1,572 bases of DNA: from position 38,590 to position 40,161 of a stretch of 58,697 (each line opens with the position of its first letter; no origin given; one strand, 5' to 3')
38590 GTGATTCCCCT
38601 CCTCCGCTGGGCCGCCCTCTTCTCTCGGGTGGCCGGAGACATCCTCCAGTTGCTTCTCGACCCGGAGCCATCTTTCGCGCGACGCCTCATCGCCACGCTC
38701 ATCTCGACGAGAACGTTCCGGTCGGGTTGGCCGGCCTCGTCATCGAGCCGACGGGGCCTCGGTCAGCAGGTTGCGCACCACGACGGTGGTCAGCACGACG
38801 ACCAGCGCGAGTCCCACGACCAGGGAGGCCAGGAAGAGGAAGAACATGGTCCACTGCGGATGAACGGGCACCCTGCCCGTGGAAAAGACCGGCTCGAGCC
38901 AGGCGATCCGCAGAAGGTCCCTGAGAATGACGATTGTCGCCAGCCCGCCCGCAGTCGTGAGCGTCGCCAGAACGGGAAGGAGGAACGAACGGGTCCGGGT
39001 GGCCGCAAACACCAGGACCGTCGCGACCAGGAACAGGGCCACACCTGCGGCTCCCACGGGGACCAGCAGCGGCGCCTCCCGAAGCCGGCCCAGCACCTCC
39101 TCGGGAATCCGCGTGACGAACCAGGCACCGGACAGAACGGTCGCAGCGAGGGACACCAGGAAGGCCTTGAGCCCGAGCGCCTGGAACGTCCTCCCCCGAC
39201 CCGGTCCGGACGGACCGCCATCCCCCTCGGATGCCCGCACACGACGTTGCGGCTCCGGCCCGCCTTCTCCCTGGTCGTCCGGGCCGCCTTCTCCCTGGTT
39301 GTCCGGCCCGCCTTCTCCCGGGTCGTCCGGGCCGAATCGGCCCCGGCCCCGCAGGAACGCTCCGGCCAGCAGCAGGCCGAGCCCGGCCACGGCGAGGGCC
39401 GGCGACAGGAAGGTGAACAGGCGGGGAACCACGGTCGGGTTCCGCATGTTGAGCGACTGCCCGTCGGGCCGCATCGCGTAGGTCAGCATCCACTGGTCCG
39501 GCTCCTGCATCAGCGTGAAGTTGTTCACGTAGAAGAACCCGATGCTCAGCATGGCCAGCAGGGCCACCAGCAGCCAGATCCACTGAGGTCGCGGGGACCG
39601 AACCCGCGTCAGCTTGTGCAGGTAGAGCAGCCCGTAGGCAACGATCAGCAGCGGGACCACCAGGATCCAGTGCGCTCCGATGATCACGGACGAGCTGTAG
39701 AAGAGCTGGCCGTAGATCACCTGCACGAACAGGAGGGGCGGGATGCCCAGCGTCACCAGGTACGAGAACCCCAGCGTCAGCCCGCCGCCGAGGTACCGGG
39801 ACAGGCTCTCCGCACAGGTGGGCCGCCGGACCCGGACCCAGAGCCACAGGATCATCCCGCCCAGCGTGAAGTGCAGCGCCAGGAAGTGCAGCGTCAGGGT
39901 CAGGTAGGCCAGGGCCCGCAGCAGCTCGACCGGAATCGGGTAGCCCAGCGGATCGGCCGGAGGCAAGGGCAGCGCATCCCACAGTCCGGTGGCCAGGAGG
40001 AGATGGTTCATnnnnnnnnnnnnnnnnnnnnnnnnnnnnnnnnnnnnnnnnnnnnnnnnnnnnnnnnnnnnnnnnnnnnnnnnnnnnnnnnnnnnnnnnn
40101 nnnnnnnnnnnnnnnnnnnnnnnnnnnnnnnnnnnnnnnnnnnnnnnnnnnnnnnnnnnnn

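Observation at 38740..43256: Candidate novel respiratory module: Rieske/cytochrome b genes followed by a CydA-like oxidase subunit fused to cytochrome c, plus an unknown membrane subunit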

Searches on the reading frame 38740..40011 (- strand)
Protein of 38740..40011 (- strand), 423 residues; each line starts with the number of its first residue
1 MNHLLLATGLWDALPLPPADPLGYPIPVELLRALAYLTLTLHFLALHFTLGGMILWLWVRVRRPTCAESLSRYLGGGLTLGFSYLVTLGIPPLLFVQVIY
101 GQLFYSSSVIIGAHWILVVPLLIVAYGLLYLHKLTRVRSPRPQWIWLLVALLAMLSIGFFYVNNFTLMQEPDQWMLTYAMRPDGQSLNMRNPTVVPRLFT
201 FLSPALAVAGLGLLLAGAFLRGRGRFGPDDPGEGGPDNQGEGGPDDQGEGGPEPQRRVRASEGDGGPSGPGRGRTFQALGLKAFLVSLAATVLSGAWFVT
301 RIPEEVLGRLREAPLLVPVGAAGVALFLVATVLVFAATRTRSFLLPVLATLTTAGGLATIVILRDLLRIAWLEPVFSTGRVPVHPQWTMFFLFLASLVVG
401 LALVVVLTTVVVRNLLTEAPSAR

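Call 3: search_protein_families(library=pfam, proteins=[window:38740-40011:-], max_evalue=1)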
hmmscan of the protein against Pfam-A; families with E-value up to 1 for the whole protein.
window:38740-40011:- (423 aa): 2 families
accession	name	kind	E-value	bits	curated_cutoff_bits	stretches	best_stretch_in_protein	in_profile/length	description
PF17626.7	IncF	-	0.013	16.3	27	1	273-344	27-98/104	Inclusion membrane protein F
PF10861.13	DUF2784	-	0.04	14.4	29.7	1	33-63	2-33/109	Protein of Unknown function (DUF2784)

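Call 4: search_protein_families(library=ncbifam, proteins=[window:38740-40011:-], max_evalue=1)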
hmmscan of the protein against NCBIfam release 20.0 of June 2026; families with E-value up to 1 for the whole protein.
window:38740-40011:- (423 aa): 0 families

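Call 18: find_homologous_proteins(query=window:38740-40011:-, max_evalue=0.001)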
Query window:38740-40011:- (423 aa): 117 proteins with E <= 0.001 among 8000 candidates.
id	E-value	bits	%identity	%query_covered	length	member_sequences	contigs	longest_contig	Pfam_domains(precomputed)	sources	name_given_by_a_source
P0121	2.7e-273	925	100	100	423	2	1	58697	-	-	-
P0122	6.5e-150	518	62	98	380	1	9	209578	-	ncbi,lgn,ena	-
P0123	4.1e-147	509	62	98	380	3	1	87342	-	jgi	jgi:hypothetical protein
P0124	6.8e-135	469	57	96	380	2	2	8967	-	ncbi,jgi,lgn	jgi:hypothetical protein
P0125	1.7e-112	395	52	100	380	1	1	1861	-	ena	-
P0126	4.4e-111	390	52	95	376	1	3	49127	-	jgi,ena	jgi:hypothetical protein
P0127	7.7e-101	356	46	97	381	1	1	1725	-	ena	-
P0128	6.7e-100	353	50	96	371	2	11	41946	-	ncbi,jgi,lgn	jgi:hypothetical protein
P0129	7.3e-100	353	48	90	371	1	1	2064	-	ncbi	-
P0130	1.1e-98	349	49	97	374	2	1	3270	-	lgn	-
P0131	4.4e-97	344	47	95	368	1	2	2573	-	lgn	-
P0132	9.0e-96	340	45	95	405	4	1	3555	-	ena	-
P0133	1.0e-94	336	46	95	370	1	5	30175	-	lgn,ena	-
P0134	1.9e-94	335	48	95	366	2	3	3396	-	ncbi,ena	-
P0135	2.2e-93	332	44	95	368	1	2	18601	-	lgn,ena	-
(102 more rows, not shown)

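Call 21: search_protein_families(library=pfam, alignment_id=A2, max_evalue=1)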
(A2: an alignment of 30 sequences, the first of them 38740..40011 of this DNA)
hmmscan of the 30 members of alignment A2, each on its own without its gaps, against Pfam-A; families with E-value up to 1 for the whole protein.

A. member 1, window:38740-40011:- (423 aa): 2 families
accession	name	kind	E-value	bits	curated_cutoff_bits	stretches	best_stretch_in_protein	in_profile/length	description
PF17626.7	IncF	-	0.013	16.3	27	1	273-344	27-98/104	Inclusion membrane protein F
PF10861.13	DUF2784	-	0.04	14.4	29.7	1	33-63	2-33/109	Protein of Unknown function (DUF2784)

B. families by the number of members that match (of 30 scanned): 17 families
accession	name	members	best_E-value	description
PF01757.29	Acyl_transf_3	2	0.02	Acyltransferase domain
PF10861.13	DUF2784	2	0.04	Protein of Unknown function (DUF2784)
PF19665.4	DUF6168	2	0.6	Family of unknown function (DUF6168)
PF03845.19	Spore_permease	1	0.00037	Spore germination protein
PF20971.2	MASE12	1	0.011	MASE12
PF17626.7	IncF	1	0.013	Inclusion membrane protein F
PF18685.7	DUF5635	1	0.016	Family of unknown function (DUF5635)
PF15879.10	MWFE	1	0.02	NADH-ubiquinone oxidoreductase MWFE subunit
PF13567.11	DUF4131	1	0.033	Domain of unknown function (DUF4131)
PF06127.16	Mpo1-like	1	0.039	2-hydroxy-palmitic acid dioxygenase Mpo1-like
PF06781.17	CrgA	1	0.062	Cell division protein CrgA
PF19372.4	DUF5947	1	0.064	Family of unknown function (DUF5947)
PF17665.6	DUF5527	1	0.095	Family of unknown function (DUF5527)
PF04241.20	DUF423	1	0.17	Protein of unknown function (DUF423)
PF03918.19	CcmH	1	0.32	Cytochrome C biogenesis protein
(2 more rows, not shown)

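Call 37: predict_structure(alignment_id=A2)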
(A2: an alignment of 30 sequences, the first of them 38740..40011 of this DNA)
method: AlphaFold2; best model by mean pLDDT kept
length: 423 residues; sequences in the alignment: 30
mean_pLDDT: 86.6   pTM: 0.85
mean pLDDT of the five models: 86.6, 84.2, 83.8, 83.4, 82.4
residues with pLDDT >= 90: 264; 70-90: 92; 50-70: 43; < 50: 24
segments of 3 or more residues with pLDDT < 50: 232-236, 240-244, 248-251, 261-265, 421-423
pLDDT, mean of each block of 10 residues (from residue 1): 68 65 90 94 96 98 93 93 86 83 81 88 96 91 95 96 92 86 87 96 98 95 66 50 49 54 52 94 98 98 97 97 98 97 96 98 96 92 92 91 89 75 45
secondary structure, 60 per line:
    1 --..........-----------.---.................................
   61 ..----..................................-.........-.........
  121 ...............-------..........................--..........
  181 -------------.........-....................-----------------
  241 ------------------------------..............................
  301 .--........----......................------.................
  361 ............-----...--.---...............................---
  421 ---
elements in order: H3-12 H28-62 H67-100 H102-110 H112-135 H143-168 H171-180 H194-202 H204-223 H271-301 H304-311 H316-337 H344-372 H387-417

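Call 40: fold_search(model_id=the predicted structure, library=pdb)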
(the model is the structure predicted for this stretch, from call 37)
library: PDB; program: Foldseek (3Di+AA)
matches with E <= 10: 163; with E <= 0.001: 3
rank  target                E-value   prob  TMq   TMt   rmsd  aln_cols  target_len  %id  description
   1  7d5i_A                6.2e-05  1.00  0.59  0.57   7.1       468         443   15  Structure of Mycobacterium smegmatis bd complex in the apo-form. (released 2021-06-23)
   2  8b4o_A                1.3e-04  1.00  0.61  0.59   5.7       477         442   12  Cryo-EM structure of cytochrome bd oxidase from C. glutamicum (released 2022-12-28)
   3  9fka_A                8.9e-04  1.00  0.58  0.54   7.4       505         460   13  Cryo-EM structure of the reduced cytochrome bd oxidase from M. tuberculosis (released 2025-02-12)
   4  7oy2_C                1.0e-03  1.00  0.58  0.54   8.9       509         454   11  High resolution structure of cytochrome bd-II oxidase from E. coli (released 2021-12-15)
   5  5doq_A                1.0e-03  1.00  0.56  0.55   7.0       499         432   14  The structure of bd oxidase from Geobacillus thermodenitrificans (released 2016-05-04)
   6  9r2g_D                2.4e-03  1.00  0.54  0.66   6.0       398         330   14  Cytochrome bd II oxidase qOR-2 type from Mycobacterium smegmatis (released 2026-03-04)
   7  7nkz_A                2.8e-03  1.00  0.57  0.54   6.1       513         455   13  Cryo-EM structure of the cytochrome bd oxidase from M. tuberculosis at 2.5 A resolution (released 2021-09-22)
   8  9r2g_A                3.0e-03  1.00  0.60  0.66   5.2       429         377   14  Cytochrome bd II oxidase qOR-2 type from Mycobacterium smegmatis (released 2026-03-04)
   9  6rx4_A                6.8e-03  1.00  0.59  0.54   7.0       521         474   11  THE STRUCTURE OF BD OXIDASE FROM ESCHERICHIA COLI (released 2019-11-20)
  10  7oy2_B                1.2e-02  1.00  0.46  0.51   7.7       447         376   12  High resolution structure of cytochrome bd-II oxidase from E. coli (released 2021-12-15)
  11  6rko_B                1.3e-02  1.00  0.41  0.44   9.6       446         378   13  Cryo-EM structure of the E. coli cytochrome bd-I oxidase at 2.68 A resolution (released 2019-10-16)
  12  5doq_B                1.4e-02  1.00  0.54  0.67   6.9       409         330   13  The structure of bd oxidase from Geobacillus thermodenitrificans (released 2016-05-04)
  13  7ose_B                2.4e-02  1.00  0.51  0.56   7.1       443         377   11  cytochrome bd-II type oxidase with bound aurachin D (released 2021-11-17)
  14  7ose_A                2.8e-02  1.00  0.58  0.50   8.5       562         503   11  cytochrome bd-II type oxidase with bound aurachin D (released 2021-11-17)
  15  6rko_A                2.9e-02  1.00  0.50  0.48   8.8       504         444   12  Cryo-EM structure of the E. coli cytochrome bd-I oxidase at 2.68 A resolution (released 2019-10-16)
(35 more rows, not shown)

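Call 46: find_encoding_contigs(protein=P0121, flank=10000, max_places=3)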
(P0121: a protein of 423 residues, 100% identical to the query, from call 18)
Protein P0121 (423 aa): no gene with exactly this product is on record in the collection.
